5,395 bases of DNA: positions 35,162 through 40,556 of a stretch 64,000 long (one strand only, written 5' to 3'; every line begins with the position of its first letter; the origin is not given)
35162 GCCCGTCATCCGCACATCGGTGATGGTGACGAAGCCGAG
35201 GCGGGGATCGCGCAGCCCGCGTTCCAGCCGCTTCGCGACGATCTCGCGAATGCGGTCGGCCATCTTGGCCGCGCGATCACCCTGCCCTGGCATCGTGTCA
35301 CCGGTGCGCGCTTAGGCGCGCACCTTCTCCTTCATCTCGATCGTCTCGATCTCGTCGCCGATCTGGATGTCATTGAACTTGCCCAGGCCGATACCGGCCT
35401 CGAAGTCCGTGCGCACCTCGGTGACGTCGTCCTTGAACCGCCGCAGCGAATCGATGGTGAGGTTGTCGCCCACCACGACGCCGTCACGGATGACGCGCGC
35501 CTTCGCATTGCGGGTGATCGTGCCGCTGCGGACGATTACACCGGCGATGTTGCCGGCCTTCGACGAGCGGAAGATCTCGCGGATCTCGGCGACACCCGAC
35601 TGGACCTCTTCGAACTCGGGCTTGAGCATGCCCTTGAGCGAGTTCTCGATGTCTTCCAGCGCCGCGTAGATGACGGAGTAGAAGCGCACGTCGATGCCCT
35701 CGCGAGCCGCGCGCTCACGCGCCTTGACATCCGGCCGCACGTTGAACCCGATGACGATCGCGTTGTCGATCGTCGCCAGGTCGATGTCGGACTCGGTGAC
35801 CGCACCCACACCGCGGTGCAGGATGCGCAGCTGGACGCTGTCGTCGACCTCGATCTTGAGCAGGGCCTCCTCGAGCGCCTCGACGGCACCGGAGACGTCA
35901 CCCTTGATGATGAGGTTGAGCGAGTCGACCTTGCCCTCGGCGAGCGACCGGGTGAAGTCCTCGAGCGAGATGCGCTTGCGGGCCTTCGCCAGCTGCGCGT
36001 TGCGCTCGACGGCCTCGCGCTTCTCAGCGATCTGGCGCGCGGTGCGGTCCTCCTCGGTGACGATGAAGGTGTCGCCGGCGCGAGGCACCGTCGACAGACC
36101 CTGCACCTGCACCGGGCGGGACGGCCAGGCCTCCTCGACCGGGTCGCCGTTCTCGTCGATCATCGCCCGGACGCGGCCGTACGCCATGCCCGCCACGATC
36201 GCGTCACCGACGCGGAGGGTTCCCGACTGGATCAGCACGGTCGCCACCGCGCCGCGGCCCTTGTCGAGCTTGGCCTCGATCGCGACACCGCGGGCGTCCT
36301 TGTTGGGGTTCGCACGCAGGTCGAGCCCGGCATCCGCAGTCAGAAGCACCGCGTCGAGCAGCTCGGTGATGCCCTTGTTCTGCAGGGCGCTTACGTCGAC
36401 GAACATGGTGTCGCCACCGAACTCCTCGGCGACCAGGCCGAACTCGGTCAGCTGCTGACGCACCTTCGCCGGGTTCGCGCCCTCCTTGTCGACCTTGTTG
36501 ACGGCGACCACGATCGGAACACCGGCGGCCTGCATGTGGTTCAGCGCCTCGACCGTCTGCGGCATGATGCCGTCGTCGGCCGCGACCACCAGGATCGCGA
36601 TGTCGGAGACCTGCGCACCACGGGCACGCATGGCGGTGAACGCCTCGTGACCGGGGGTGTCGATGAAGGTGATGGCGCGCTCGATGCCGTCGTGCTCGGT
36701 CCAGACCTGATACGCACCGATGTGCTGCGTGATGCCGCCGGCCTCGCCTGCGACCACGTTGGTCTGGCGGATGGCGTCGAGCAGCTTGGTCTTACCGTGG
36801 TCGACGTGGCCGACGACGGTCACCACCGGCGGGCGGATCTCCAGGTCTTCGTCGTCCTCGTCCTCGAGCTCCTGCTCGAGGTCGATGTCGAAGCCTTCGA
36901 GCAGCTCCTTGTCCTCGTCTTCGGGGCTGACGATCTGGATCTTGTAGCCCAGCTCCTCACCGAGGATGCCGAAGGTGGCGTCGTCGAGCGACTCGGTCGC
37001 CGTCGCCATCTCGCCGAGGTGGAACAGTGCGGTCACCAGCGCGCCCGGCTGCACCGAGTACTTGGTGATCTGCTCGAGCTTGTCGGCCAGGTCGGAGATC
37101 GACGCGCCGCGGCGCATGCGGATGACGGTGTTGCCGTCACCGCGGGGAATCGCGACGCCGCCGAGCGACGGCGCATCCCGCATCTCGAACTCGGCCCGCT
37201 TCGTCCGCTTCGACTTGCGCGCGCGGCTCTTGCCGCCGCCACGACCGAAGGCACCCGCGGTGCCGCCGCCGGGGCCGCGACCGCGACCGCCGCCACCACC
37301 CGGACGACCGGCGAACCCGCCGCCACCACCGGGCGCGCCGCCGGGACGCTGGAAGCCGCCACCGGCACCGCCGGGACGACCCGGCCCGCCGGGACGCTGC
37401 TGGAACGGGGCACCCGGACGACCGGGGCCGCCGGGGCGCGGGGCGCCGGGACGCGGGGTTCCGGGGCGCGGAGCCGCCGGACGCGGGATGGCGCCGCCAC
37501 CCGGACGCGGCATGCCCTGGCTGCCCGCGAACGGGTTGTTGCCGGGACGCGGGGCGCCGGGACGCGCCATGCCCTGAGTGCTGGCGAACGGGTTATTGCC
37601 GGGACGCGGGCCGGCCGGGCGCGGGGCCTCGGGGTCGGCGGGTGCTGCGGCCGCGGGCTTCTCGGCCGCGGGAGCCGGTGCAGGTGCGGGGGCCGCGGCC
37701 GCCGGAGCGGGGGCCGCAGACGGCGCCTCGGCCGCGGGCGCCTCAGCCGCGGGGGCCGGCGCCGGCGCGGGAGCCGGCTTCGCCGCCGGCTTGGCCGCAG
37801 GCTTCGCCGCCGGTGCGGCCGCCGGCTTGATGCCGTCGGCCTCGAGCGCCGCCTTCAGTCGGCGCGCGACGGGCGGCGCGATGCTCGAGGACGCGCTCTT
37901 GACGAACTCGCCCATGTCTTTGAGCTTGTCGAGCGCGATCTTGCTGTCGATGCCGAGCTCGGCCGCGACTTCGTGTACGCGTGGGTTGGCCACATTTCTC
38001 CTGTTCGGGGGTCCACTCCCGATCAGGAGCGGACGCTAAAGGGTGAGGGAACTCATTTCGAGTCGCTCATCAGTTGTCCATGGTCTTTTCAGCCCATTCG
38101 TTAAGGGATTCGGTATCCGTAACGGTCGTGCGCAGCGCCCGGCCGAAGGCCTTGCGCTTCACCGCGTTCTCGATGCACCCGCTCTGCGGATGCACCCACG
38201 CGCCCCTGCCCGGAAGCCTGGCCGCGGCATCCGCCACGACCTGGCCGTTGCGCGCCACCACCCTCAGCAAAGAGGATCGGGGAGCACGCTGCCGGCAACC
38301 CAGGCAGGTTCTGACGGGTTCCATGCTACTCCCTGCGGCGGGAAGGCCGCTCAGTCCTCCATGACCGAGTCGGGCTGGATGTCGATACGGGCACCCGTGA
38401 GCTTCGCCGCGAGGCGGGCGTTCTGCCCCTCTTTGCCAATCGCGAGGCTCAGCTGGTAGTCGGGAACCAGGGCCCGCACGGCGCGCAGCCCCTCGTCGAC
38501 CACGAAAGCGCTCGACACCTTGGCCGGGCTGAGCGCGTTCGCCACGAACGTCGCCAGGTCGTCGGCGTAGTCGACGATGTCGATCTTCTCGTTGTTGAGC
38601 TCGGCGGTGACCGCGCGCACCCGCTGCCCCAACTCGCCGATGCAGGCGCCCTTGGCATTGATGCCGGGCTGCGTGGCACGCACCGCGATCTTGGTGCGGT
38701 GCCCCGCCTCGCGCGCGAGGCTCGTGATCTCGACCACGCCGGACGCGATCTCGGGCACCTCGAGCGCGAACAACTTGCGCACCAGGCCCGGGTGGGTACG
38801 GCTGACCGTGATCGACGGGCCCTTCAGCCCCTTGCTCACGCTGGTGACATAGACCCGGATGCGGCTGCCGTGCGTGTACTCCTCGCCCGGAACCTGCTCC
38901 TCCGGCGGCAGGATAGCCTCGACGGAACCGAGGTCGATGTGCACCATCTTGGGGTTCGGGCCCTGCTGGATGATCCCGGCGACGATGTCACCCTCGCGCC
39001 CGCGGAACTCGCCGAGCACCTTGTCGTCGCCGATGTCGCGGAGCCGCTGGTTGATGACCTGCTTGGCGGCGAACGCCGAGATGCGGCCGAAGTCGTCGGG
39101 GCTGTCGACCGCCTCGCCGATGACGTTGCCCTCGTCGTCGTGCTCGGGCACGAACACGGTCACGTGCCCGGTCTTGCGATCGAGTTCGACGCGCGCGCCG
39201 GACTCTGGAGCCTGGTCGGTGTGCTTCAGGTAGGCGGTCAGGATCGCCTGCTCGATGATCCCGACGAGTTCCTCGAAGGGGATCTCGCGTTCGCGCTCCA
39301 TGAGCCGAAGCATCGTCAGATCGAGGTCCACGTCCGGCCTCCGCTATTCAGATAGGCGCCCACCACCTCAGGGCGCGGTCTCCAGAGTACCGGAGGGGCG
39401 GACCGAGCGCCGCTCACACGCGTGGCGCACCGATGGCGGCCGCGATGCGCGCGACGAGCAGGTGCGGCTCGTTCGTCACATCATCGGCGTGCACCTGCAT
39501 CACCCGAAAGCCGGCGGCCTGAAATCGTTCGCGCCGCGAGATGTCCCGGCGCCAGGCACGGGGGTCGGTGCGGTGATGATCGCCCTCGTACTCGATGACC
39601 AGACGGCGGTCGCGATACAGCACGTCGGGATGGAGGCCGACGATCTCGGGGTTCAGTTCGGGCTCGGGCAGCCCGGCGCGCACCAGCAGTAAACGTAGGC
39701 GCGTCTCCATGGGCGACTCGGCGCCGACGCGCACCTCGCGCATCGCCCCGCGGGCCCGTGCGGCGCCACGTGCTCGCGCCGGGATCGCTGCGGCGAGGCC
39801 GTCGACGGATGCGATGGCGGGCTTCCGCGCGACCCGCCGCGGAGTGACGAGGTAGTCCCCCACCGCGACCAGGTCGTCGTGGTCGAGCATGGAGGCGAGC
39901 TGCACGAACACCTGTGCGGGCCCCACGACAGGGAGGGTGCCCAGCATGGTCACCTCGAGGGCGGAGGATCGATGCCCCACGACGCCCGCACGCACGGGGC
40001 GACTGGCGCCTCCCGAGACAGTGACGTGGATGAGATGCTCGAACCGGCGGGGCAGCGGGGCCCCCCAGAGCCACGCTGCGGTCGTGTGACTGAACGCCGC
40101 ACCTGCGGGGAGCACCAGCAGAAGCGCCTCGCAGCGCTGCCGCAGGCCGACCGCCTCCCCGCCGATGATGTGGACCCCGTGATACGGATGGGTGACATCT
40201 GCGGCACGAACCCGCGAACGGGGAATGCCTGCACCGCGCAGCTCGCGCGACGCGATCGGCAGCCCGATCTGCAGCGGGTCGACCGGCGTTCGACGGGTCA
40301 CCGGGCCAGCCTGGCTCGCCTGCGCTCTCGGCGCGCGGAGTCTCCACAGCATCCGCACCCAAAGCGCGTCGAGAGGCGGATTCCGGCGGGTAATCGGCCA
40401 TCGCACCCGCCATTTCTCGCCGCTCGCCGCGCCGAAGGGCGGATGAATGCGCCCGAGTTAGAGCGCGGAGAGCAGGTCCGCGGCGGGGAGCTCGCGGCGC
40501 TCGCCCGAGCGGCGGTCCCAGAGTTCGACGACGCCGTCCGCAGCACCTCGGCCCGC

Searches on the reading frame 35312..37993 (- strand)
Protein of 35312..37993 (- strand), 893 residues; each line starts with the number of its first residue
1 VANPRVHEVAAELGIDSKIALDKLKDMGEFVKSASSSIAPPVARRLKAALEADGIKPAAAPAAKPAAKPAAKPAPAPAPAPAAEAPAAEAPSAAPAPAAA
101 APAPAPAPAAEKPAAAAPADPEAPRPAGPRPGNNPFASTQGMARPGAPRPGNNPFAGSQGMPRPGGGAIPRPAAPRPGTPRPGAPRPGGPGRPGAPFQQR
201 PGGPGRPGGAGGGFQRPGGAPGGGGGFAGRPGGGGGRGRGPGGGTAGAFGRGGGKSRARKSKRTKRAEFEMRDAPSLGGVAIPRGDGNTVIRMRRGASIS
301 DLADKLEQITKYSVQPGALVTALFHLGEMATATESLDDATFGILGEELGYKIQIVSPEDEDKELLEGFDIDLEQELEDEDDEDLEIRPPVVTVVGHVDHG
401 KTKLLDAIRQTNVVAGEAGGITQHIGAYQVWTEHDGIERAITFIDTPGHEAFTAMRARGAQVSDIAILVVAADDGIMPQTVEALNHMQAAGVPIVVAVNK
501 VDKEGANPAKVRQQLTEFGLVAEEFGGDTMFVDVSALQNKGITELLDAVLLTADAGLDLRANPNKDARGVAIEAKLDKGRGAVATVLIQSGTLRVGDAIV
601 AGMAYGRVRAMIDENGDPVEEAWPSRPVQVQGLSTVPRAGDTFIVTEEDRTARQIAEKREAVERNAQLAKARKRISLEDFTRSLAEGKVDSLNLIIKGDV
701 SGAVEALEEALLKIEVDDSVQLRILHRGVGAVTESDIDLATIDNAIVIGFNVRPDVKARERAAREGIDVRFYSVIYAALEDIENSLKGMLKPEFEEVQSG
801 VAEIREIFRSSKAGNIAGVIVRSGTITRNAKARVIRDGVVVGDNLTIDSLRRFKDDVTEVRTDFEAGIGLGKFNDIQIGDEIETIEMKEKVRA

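Call 8: search_protein_families(library=pfam, proteins=[window:35312-37993:-], max_evalue=0.001)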
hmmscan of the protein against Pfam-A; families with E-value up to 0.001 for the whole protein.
window:35312-37993:- (893 aa): 8 families
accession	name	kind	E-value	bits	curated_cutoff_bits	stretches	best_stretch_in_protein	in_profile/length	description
PF11987.13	IF-2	-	9.4e-38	129.2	27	1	669-783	4-117/117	Translation-initiation factor 2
PF00009.33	GTP_EFTU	-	4e-36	124.8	26.5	1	391-551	6-184/188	Elongation factor Tu GTP binding domain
PF22042.2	EF-G_D2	-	9.7e-33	112.6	27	1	567-645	2-83/84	Elongation factor G domain 2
PF04760.21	IF2_N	-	7.3e-13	48.5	25.3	1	1-38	1-38/53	Translation initiation factor IF-2, N-terminal region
PF01926.29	MMR_HSR1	-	4.3e-09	36.9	21.9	1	391-500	2-113/113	50S ribosome-binding GTPase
PF03144.31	GTP_EFTU_D2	-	3.4e-07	31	30.3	1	814-880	1-70/73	Elongation factor Tu domain 2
PF00071.28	Ras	-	2.2e-06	27.8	21.6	1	392-550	3-157/162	Ras family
PF03308.22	MeaB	-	0.00098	18.6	23.1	0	352-424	175-247/273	Methylmalonyl Co-A mutase-associated GTPase MeaB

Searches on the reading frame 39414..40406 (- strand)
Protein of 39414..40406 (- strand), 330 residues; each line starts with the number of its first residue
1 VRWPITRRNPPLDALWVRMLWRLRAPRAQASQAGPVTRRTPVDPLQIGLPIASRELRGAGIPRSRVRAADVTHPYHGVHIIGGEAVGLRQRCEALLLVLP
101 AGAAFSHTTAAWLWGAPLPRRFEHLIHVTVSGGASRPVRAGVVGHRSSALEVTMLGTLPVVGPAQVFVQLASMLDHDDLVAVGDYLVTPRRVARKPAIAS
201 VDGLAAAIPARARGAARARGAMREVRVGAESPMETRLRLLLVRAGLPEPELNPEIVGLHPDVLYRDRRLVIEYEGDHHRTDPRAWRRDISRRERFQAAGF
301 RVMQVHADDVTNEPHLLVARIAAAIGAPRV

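Call 8: search_protein_families(library=pfam, proteins=[window:39414-40406:-], max_evalue=0.001)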
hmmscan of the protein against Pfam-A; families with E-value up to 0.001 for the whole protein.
window:39414-40406:- (330 aa): 2 families
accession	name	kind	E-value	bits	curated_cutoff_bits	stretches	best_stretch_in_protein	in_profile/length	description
PF18741.7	MTES_1575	-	2.4e-05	24.8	38.2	1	266-325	37-96/96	REase_MTES_1575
PF04480.18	DUF559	-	5.1e-05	23.5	20.6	1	263-324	49-107/109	Protein of unknown function (DUF559)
